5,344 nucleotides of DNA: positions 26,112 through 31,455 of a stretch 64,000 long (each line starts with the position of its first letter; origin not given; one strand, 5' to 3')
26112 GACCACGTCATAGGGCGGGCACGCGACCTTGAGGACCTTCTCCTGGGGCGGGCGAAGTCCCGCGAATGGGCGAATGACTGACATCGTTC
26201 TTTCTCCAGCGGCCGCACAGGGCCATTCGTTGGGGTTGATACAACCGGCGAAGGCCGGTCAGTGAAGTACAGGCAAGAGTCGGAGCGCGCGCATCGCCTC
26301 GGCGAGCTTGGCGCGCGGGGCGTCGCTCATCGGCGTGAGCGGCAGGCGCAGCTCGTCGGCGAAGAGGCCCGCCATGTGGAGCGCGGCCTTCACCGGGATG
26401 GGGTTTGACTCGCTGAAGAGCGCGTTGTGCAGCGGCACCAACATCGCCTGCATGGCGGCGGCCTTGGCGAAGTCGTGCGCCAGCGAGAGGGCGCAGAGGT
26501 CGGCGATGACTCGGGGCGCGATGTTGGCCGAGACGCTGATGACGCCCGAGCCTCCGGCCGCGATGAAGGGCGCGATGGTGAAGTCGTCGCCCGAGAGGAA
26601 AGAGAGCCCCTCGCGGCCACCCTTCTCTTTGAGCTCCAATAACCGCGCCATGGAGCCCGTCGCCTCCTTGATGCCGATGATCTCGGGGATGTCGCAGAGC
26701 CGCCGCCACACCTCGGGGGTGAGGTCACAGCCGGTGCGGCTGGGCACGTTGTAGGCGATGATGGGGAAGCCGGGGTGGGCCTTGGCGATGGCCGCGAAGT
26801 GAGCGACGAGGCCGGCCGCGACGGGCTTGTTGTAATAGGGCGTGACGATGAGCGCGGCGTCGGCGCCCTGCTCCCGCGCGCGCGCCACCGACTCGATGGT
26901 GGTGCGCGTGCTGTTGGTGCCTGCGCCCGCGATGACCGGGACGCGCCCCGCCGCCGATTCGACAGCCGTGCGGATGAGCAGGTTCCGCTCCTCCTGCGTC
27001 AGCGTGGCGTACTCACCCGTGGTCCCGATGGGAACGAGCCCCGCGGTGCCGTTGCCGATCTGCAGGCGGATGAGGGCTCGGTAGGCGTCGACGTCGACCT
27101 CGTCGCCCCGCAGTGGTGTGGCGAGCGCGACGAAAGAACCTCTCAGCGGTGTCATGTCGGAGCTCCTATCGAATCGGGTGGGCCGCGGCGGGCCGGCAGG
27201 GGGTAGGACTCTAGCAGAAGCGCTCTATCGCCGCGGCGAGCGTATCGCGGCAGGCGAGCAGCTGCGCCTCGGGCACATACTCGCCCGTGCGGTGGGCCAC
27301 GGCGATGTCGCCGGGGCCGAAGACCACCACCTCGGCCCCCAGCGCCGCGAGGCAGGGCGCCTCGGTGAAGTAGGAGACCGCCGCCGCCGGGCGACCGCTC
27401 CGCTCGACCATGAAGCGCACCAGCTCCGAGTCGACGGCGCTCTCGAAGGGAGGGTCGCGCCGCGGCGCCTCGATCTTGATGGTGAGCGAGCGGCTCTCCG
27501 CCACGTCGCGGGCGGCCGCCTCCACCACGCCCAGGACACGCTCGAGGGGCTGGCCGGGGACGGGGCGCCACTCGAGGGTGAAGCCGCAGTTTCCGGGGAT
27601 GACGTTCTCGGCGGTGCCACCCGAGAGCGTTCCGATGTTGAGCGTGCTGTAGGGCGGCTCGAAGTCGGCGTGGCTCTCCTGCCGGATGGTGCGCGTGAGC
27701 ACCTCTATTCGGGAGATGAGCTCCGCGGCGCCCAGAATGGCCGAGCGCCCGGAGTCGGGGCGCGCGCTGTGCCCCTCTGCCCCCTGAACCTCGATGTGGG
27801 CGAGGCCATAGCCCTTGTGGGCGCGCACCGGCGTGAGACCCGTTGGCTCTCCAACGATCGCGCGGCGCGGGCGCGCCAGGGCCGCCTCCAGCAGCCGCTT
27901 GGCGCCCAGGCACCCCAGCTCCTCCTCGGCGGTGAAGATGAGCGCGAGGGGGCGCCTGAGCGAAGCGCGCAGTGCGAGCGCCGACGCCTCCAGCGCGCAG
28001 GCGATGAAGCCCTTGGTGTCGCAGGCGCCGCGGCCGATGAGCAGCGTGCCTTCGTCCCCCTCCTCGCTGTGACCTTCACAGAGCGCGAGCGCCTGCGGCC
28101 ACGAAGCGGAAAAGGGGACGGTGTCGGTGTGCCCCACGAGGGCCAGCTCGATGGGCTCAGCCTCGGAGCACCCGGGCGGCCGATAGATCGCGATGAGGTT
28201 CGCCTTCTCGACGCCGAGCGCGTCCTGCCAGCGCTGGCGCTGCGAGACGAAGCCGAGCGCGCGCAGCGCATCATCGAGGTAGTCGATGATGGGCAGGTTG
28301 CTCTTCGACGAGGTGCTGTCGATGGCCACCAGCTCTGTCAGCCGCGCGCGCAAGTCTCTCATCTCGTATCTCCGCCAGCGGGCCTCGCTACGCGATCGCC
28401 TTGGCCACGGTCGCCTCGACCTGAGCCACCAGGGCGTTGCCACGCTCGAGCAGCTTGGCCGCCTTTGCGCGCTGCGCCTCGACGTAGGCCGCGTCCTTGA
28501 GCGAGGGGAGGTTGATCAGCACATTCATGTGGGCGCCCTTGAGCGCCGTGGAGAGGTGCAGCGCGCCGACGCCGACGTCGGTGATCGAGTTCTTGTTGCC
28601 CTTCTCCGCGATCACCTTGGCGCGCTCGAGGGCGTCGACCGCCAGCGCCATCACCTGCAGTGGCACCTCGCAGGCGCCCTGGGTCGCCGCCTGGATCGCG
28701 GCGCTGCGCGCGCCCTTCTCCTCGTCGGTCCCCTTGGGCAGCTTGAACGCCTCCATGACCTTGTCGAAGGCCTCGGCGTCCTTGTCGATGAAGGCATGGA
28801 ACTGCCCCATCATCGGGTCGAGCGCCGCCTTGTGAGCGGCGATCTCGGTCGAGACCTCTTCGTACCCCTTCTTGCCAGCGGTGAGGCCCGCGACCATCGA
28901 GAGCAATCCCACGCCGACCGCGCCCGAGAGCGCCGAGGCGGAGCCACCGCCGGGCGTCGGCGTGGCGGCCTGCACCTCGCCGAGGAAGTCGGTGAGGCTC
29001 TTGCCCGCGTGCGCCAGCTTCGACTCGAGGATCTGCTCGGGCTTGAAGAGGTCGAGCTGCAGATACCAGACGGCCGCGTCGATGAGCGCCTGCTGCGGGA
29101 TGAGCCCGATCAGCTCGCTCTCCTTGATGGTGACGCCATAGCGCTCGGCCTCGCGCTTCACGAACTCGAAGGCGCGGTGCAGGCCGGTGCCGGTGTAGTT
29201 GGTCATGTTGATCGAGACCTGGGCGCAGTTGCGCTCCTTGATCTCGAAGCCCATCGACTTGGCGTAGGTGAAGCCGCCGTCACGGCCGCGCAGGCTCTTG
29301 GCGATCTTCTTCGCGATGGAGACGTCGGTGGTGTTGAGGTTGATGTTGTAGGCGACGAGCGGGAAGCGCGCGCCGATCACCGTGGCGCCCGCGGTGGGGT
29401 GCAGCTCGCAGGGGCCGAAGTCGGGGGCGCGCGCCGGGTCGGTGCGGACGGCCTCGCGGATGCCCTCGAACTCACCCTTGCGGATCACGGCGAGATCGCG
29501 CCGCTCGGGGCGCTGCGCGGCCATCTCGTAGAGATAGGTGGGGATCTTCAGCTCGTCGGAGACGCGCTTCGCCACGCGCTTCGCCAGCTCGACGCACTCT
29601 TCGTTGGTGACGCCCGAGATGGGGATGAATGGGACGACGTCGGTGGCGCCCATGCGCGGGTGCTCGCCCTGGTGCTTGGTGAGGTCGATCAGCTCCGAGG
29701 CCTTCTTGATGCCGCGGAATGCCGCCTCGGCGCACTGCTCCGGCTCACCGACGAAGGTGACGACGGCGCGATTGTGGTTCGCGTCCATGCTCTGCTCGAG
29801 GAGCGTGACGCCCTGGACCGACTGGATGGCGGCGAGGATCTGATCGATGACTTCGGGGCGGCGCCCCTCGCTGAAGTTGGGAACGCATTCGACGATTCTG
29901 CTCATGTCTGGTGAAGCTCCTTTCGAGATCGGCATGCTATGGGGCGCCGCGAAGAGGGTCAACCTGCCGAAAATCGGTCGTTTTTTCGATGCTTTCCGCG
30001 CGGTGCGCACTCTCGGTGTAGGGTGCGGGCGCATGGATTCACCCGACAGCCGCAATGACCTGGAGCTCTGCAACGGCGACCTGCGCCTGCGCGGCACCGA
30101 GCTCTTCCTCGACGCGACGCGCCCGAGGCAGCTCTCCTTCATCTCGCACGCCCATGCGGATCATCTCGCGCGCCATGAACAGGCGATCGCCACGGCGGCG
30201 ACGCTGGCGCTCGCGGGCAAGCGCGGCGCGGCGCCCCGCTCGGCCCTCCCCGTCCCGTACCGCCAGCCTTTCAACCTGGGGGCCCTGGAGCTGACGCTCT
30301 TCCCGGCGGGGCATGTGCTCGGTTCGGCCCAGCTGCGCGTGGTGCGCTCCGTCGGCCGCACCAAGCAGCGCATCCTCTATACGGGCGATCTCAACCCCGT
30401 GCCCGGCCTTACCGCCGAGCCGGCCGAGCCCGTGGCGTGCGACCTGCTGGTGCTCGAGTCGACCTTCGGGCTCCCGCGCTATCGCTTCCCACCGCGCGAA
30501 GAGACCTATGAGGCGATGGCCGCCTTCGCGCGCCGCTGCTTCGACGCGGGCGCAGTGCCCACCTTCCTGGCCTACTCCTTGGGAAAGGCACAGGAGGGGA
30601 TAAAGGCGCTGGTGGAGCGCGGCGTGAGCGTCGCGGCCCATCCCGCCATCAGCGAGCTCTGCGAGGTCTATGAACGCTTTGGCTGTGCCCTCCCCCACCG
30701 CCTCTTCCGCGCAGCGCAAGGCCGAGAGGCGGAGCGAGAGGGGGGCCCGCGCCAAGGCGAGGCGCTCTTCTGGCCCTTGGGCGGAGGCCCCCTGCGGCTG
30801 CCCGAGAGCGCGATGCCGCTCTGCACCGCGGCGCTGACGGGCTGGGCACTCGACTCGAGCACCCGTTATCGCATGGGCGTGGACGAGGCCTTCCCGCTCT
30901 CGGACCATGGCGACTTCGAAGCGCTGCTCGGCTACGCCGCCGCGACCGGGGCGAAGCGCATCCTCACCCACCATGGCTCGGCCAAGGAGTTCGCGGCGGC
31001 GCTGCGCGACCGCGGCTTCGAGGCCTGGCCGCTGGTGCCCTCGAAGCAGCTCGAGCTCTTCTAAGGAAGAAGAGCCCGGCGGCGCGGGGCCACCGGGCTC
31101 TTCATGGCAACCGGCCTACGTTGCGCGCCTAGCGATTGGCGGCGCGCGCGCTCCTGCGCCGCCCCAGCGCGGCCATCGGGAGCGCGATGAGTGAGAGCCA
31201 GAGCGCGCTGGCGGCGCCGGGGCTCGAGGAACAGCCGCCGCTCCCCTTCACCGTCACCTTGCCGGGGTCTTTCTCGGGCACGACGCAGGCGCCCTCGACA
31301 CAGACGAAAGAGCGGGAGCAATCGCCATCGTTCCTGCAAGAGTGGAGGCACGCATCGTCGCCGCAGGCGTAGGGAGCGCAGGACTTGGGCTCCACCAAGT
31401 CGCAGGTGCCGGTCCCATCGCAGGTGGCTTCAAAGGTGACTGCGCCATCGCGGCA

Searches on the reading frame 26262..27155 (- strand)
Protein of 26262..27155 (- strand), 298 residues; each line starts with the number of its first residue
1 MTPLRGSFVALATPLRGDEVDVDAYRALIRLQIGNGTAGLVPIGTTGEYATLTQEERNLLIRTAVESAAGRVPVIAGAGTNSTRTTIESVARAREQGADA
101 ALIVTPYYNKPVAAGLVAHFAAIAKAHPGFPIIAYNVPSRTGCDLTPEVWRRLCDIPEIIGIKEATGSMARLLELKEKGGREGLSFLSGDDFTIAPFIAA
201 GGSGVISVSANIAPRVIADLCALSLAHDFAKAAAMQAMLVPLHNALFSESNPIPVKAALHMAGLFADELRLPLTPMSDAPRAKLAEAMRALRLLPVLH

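Call 36: search_protein_families(library=pfam, max_evalue=0.00001, proteins=[window:26262-27155:-])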
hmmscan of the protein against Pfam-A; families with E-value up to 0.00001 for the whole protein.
window:26262-27155:- (298 aa): 1 family
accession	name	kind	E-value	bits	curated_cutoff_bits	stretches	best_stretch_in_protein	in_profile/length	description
PF00701.28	DHDPS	-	2.5e-84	282.9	22.1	1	4-289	2-287/289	Dihydrodipicolinate synthetase family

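Call 80: find_encoding_contigs(protein=window:26262-27155:-, flank=10000, max_places=3)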
Protein window:26262-27155:- (298 aa): 2 contigs read that carry it; 2 places shown.
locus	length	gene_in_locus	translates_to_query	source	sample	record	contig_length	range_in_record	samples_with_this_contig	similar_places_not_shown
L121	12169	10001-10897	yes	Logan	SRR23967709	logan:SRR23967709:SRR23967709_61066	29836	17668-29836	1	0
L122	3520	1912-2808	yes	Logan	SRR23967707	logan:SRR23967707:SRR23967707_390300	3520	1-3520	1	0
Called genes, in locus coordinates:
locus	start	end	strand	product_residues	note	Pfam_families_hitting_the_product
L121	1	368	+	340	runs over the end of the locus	PF00849:PseudoU_synth_2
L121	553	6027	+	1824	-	PF24681:Kelch_KLHDC2_KLHL20_DRC7 (weak), PF24996:NANM (faint), PF01344:Kelch_1 (faint), PF07646:Kelch_2 (faint), PF24681:Kelch_KLHDC2_KLHL20_DRC7 (weak), PF13415:Beta-prop_FBX42 (weak), PF24681:Kelch_KLHDC2_KLHL20_DRC7 (weak), PF00200:Disintegrin (weak), +1 more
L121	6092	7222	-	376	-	PF12706:Lactamase_B_2 (weak)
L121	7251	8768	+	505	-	PF07837:FTCD_N, PF02971:FTCD, PF04961:FTCD_C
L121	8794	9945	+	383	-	PF01546:Peptidase_M20, PF07687:M20_dimer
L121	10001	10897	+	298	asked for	PF00701:DHDPS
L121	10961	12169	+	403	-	?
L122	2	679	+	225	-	?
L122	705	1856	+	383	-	PF01546:Peptidase_M20, PF07687:M20_dimer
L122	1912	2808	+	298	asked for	PF00701:DHDPS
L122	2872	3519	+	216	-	?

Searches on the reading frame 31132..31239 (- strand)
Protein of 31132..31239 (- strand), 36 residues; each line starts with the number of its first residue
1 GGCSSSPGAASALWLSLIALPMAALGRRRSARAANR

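Call 26: search_protein_families(library=ncbifam, max_evalue=10, proteins=[window:31132-31239:-])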
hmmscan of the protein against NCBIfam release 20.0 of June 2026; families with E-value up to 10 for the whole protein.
seq(36 aa): 4 families
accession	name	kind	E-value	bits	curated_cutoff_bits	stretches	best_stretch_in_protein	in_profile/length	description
NF041936.1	MXAN_0125_fam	equivalog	0.0016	18.5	65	1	2-23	145-166/169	MXAN_0125 family MYXO-CTERM protein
NF033191.4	JDVT-CTERM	domain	0.0021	17.9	27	1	1-30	4-34/35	JDVT-CTERM domain-containing protein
TIGR03901.2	MYXO-CTERM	domain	0.0044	17.4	20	1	1-29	3-32/34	MYXO-CTERM sorting domain-containing protein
TIGR03382.1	GC_trans_RRR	domain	0.19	12.4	15.85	1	2-29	1-26/27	MYXO-CTERM sorting domain-containing protein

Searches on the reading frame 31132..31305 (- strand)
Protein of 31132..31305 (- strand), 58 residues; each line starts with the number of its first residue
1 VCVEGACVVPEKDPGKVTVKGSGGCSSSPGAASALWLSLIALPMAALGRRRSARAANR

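Call 26: search_protein_families(library=ncbifam, max_evalue=10, proteins=[window:31132-31305:-])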
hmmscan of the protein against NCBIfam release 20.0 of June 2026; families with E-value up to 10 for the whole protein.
seq(58 aa): 6 families
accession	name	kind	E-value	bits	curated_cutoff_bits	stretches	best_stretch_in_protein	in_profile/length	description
NF033191.4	JDVT-CTERM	domain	0.00044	20.1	27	1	21-52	2-34/35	JDVT-CTERM domain-containing protein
NF041936.1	MXAN_0125_fam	equivalog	0.00046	20.3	65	1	20-45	141-166/169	MXAN_0125 family MYXO-CTERM protein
TIGR03901.2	MYXO-CTERM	domain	0.00089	19.6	20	1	22-51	2-32/34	MYXO-CTERM sorting domain-containing protein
NF041894.1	MXAN_6652_fam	equivalog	0.061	12.9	200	1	11-51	165-203/203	MXAN_6652 family MXYO-CTERM-anchored protein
NF038112.1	myxo_dep_M36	subfamily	0.18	8.9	1500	1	19-52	1570-1603/1604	myxosortase-dependent M36 family metallopeptidase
TIGR03382.1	GC_trans_RRR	domain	0.51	11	15.85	1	24-51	1-26/27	MYXO-CTERM sorting domain-containing protein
